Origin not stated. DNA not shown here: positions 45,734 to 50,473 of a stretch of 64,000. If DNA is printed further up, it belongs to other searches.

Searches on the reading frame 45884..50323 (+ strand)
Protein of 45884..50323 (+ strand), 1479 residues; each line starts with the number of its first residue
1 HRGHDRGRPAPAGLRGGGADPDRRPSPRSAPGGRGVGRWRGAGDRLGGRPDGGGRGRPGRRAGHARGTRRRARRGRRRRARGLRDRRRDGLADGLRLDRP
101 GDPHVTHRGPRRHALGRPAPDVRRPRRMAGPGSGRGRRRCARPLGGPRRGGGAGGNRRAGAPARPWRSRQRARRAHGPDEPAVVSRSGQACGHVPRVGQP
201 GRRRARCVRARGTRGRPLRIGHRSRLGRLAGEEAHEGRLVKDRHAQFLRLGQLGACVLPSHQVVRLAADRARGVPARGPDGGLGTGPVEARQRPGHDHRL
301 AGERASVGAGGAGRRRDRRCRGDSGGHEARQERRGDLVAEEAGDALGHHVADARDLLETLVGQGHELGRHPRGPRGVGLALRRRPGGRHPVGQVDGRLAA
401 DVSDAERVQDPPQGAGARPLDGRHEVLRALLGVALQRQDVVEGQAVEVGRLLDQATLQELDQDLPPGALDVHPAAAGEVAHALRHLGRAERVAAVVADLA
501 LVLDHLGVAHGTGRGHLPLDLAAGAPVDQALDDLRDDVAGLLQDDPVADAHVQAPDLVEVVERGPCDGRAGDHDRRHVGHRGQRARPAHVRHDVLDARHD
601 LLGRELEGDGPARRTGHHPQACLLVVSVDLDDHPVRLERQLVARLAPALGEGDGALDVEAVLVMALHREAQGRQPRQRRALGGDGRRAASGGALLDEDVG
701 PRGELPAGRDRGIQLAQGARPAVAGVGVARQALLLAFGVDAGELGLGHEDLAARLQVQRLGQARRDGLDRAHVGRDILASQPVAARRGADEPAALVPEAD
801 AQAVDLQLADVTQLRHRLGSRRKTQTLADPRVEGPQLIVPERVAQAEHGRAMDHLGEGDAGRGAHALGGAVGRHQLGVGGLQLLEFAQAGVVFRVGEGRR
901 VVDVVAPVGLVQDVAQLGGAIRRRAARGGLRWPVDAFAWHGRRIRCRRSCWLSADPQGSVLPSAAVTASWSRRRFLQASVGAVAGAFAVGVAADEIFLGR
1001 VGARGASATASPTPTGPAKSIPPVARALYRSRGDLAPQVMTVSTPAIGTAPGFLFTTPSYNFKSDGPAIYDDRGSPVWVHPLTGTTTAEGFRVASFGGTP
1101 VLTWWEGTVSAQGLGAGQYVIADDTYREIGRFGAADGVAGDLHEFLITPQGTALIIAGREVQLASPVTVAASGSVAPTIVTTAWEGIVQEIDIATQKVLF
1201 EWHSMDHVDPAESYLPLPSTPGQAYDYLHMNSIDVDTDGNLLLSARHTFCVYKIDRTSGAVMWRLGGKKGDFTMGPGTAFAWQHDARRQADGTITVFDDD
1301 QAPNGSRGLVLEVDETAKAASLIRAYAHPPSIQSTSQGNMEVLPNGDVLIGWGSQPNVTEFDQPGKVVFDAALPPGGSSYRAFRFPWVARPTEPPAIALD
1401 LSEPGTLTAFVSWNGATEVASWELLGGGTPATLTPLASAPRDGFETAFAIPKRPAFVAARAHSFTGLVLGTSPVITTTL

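Call 76: search_protein_families(library=pfam, max_evalue=0.00001, proteins=[window:45884-50323:+])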
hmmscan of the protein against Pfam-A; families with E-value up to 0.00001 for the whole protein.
window:45884-50323:+ (1479 aa): 2 families
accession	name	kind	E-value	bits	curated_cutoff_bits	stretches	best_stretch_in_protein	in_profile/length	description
PF14269.12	Arylsulfotran_2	-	3.6e-52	178.1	27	1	1097-1371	6-298/301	Arylsulfotransferase (ASST)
PF05935.17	Arylsulfotrans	-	3.7e-14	53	24.2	1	1141-1356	93-335/374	Arylsulfotransferase (ASST)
